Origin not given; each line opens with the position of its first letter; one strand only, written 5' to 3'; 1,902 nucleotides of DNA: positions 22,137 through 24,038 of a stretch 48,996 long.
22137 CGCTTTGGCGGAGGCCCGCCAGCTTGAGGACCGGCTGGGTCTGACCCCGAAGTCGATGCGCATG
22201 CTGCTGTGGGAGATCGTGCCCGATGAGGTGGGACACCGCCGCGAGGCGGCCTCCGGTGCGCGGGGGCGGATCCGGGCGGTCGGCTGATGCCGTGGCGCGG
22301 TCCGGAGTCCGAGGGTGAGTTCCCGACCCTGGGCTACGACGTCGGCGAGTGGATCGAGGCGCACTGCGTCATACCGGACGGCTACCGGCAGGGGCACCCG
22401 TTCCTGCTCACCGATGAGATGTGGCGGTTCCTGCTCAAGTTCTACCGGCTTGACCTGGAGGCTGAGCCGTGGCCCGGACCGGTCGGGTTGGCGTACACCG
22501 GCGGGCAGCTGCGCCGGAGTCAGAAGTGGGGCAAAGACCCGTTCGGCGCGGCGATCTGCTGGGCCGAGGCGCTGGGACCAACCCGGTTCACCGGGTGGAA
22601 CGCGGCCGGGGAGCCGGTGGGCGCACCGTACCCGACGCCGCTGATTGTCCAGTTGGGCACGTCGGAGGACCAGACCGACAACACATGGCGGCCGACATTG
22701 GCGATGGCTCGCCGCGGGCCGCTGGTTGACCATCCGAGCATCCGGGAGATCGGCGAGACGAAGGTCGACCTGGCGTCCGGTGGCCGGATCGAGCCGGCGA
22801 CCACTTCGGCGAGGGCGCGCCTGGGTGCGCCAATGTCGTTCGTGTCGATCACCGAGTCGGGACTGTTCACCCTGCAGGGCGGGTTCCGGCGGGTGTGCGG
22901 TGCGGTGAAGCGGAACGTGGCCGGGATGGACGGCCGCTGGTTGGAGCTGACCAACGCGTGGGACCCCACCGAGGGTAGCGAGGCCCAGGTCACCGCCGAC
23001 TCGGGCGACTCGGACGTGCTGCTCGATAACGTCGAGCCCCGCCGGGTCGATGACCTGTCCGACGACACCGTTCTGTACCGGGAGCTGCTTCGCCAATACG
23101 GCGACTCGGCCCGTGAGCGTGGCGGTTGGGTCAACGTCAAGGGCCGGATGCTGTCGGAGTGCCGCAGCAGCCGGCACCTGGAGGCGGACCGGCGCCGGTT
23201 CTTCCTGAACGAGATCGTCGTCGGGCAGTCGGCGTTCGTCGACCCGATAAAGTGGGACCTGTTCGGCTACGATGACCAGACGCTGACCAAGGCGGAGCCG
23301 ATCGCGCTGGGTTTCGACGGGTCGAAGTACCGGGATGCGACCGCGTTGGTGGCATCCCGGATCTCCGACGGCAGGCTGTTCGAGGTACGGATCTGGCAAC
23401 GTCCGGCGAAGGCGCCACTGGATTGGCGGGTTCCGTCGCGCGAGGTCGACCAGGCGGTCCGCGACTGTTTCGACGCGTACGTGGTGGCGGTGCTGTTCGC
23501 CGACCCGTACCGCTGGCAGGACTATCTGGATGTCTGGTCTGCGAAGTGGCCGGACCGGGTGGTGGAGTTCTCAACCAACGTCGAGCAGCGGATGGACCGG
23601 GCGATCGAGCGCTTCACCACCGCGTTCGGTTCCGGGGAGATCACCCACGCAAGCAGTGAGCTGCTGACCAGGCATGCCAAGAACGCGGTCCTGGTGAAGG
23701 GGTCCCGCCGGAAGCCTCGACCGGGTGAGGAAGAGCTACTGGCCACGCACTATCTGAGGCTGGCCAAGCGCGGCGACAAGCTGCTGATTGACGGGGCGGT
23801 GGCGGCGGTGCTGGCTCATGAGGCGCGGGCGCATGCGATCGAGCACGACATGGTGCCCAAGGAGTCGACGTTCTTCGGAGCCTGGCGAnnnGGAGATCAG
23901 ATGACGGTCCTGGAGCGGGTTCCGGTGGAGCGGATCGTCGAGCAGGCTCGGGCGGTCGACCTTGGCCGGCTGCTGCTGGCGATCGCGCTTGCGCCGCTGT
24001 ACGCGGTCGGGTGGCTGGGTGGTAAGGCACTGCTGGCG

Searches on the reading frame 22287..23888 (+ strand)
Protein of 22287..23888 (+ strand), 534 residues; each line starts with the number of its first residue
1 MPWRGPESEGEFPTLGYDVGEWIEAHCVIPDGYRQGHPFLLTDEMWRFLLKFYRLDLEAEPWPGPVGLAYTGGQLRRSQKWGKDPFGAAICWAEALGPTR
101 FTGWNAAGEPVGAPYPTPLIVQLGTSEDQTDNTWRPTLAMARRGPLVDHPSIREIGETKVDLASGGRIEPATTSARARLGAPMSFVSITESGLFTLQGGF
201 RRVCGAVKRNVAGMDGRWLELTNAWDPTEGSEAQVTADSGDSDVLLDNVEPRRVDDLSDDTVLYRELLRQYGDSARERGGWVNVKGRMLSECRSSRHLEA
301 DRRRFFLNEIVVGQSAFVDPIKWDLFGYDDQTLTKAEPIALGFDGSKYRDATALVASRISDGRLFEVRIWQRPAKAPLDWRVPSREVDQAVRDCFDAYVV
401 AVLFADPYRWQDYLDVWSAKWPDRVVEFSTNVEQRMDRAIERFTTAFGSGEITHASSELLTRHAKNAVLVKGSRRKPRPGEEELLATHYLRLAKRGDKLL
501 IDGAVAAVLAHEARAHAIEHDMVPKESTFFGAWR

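Call 62: search_dna_similar(query=window:22287-23888:+, collection=phages, mode=protein, max_rows=12)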
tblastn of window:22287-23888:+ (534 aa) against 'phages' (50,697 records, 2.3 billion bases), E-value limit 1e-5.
Records with a match: 2042; places in all: 2046; records where one place covers at least 80% of the query: 1779.
Best place of each record, by identity: <60% 2042.
By first word of the organism name: Mycobacterium 1347; Gordonia 227; Streptomyces 207; Arthrobacter 97; Rhodococcus 56; Brevibacterium 32; Corynebacterium 22; Microbacterium 19; Curtobacterium 10; Fromanvirus 4; and 12 more.
By host as written in the record: Mycobacterium smegmatis mc2 155 939; Mycobacterium smegmatis mc#155 174; Gordonia terrae 3612 145; Mycobacterium smegmatis mc2155 65; Arthrobacter globiformis B-2979 56; Rhodococcus erythropolis RIA 643 39; - 37; Streptomyces griseus ATCC 10137 35; and 142 more.
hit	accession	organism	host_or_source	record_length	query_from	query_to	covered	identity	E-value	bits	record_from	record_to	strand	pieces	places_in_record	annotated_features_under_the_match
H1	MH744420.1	Streptomyces phage Kromp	Streptomyces lividans JI 1326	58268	3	485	90%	37.3%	1e-78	275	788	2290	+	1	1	2: terminase large subunit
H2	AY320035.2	Streptomyces phage VWB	Streptomyces venezuelae ETH14630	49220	1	480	90%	34.2%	2e-64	233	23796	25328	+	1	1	hypothetical protein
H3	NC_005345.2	Streptomyces phage VWB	Streptomyces venezuelae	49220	1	480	90%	34.2%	2e-64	233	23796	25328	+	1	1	terminase large subunit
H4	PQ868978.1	Curtobacterium phage Mysterium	Curtobacterium flaccumfaciens NRRL ...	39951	6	503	93%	33.0%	8e-58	214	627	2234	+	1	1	2: terminase large subunit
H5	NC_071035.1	Arthrobacter phage Tweety19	Arthrobacter globiformis B-2979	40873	9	498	92%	33.3%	2e-66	239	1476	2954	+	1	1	3: terminase large subunit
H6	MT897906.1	Arthrobacter phage Tweety19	Arthrobacter globiformis B-2979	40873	9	498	92%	33.3%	2e-66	239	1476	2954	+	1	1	3: terminase large subunit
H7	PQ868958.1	Curtobacterium phage SpecialK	Curtobacterium flaccumfaciens NRRL ...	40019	6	503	93%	32.8%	1e-57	213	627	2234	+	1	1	2: terminase large subunit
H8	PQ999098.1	Curtobacterium phage Moss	Curtobacterium flaccumfaciens NRRL ...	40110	6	503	93%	32.8%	1e-57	213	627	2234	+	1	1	2: terminase large subunit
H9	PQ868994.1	Curtobacterium phage Halsey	Curtobacterium flaccumfaciens NRRL ...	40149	6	503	93%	32.8%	1e-57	213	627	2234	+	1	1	2: terminase large subunit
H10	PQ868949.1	Curtobacterium phage Ashes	Curtobacterium flaccumfaciens NRRL ...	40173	6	503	93%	32.8%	1e-57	213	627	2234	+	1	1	2: terminase large subunit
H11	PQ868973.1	Curtobacterium phage Kalimba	Curtobacterium flaccumfaciens NRRL ...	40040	6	503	93%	32.6%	7e-57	211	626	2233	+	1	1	2: terminase large subunit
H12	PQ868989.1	Curtobacterium phage Donkey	Curtobacterium flaccumfaciens NRRL ...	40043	6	503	93%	32.6%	7e-57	211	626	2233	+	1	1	2: terminase large subunit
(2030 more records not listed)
